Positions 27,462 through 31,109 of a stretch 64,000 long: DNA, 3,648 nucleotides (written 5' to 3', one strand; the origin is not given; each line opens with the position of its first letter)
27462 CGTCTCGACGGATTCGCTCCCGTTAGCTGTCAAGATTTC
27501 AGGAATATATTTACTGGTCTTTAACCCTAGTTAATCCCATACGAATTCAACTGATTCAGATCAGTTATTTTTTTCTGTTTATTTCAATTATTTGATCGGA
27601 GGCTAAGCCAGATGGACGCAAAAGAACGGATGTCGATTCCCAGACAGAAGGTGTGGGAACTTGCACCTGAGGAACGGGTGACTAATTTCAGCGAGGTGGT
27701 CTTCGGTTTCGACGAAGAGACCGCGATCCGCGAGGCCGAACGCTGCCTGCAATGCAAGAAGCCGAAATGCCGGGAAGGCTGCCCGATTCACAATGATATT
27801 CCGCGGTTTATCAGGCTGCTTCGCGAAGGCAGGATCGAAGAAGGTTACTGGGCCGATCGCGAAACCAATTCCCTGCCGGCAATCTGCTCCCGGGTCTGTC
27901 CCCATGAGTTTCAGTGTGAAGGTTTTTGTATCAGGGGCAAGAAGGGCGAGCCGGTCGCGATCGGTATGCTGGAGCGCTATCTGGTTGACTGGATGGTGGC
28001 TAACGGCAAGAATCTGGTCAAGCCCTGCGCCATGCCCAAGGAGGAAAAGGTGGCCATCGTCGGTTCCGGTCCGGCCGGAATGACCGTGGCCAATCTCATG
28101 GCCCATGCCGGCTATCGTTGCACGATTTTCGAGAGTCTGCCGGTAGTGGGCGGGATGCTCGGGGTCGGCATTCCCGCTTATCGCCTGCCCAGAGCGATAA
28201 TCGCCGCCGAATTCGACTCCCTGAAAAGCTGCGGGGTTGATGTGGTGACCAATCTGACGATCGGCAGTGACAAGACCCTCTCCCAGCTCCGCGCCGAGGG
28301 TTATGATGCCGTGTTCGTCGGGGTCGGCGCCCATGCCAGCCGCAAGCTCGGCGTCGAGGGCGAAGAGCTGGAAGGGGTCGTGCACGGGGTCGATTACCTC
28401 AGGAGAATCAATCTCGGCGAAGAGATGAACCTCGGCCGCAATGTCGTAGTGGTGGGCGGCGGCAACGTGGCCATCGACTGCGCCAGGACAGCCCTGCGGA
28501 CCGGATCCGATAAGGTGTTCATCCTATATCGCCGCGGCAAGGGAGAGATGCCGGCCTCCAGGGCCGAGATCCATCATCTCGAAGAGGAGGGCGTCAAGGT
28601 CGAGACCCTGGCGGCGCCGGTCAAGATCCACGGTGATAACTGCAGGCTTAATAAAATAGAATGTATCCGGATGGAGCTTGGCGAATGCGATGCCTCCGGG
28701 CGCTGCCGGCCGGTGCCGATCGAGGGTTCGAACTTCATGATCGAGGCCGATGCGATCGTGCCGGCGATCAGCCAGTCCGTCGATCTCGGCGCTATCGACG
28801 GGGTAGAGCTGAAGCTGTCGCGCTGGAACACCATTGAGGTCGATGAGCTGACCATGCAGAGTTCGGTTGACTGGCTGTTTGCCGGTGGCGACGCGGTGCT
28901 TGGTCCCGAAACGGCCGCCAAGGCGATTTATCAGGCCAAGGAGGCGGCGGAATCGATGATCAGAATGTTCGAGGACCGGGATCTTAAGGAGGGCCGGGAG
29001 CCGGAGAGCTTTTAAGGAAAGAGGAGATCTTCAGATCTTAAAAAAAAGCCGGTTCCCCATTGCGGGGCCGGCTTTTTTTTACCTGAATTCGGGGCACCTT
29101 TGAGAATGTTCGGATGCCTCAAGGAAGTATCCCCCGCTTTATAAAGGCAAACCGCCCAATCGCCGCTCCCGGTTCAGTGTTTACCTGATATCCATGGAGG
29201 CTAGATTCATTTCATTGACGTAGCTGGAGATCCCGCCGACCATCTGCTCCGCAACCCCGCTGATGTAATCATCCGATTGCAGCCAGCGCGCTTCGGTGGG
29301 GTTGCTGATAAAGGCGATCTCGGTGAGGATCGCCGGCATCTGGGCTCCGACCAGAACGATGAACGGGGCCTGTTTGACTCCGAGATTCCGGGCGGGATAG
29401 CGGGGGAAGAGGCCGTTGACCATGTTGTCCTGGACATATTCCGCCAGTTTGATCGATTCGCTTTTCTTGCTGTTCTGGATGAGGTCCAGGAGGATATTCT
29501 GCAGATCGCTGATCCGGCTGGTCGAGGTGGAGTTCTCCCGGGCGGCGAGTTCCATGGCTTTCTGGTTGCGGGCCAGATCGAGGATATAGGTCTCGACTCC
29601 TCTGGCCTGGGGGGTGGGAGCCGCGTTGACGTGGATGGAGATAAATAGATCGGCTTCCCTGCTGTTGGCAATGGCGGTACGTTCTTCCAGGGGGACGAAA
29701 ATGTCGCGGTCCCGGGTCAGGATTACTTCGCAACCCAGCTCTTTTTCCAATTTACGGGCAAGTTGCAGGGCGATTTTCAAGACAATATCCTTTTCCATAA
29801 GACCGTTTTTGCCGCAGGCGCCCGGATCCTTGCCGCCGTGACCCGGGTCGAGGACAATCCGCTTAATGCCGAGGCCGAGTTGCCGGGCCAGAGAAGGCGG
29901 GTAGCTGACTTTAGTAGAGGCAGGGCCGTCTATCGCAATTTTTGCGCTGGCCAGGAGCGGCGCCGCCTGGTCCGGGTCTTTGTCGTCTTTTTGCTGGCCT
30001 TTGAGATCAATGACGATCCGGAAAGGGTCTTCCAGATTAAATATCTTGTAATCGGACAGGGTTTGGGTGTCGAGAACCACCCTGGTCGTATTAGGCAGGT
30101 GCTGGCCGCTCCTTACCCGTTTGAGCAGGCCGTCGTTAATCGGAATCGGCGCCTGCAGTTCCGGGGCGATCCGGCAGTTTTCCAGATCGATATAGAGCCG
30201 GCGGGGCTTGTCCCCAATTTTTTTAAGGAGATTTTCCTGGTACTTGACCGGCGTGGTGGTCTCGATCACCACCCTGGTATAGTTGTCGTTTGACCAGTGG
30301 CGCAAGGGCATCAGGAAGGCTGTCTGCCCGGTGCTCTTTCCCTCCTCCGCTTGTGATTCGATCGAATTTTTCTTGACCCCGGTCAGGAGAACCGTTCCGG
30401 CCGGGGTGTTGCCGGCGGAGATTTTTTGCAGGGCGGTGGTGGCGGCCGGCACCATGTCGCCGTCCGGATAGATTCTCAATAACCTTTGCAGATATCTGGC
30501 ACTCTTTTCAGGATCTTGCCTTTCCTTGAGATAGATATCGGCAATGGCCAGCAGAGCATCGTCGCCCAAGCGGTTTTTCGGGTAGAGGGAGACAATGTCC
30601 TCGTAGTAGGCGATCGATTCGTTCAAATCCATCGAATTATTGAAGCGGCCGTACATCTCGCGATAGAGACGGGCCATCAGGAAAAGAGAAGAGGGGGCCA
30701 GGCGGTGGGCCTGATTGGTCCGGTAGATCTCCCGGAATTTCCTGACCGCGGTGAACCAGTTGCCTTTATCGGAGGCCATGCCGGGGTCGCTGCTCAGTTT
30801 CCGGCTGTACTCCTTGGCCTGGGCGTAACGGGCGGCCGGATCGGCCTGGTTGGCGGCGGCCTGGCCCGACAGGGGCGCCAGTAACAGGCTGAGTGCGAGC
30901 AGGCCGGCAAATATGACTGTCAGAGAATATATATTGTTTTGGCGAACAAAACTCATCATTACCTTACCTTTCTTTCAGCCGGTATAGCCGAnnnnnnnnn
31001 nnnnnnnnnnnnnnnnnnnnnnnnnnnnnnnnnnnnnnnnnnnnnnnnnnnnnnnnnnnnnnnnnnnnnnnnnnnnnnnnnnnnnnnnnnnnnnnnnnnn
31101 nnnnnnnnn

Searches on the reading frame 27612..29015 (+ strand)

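Call 16: search_protein_families(library=pfam, proteins=[window:27612-29015:+], max_evalue=0.00001)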
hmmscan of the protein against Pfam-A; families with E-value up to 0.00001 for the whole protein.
window:27612-29015:+ (467 aa): 5 families
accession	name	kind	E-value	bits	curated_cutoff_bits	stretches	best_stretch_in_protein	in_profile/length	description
PF14691.11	Fer4_20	-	5.6e-40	136.1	25.8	1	22-131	1-111/113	Dihydroprymidine dehydrogenase domain II, 4Fe-4S cluster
PF07992.20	Pyr_redox_2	-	7.3e-31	108.1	26.1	1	146-442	2-291/291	Pyridine nucleotide-disulphide oxidoreductase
PF00070.33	Pyr_redox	-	1.7e-10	41.7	22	0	277-343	1-70/82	Pyridine nucleotide-disulphide oxidoreductase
PF13450.12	NAD_binding_8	-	8.7e-07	29.6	21.9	1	149-182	1-34/68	NAD(P)-binding Rossmann-like domain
PF13738.12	Pyr_redox_3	-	2.3e-06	27.5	30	0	234-312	128-200/305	Pyridine nucleotide-disulphide oxidoreductase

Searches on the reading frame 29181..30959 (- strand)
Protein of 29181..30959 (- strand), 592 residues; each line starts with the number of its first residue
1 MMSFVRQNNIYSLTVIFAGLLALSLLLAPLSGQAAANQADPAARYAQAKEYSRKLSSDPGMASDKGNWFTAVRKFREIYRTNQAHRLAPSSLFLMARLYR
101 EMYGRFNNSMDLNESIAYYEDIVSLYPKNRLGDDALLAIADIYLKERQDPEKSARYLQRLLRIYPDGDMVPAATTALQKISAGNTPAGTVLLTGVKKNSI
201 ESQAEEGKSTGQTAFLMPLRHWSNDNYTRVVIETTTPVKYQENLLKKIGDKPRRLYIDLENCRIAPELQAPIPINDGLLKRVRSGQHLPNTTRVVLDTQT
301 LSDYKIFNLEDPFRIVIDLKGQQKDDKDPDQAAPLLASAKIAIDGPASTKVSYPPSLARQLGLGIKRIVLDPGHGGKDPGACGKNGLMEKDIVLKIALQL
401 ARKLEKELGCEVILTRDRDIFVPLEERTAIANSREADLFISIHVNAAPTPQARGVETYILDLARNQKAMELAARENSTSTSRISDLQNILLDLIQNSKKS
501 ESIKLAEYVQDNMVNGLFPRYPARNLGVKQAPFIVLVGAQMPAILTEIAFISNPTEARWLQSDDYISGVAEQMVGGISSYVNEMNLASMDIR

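Call 16: search_protein_families(library=pfam, proteins=[window:29181-30959:-], max_evalue=0.00001)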
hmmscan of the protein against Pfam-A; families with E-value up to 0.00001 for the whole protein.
window:29181-30959:- (592 aa): 3 families
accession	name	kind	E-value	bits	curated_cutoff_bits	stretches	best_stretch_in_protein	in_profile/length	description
PF01520.23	Amidase_3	-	3.6e-54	183.9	27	1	368-578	1-173/174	N-acetylmuramoyl-L-alanine amidase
PF11741.13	AMIN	-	3.8e-16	59.4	20.5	1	220-306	3-89/101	AMIN domain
PF13174.12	TPR_6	-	1.3e-06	29.1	26.3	0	134-166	1-32/33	Tetratricopeptide repeat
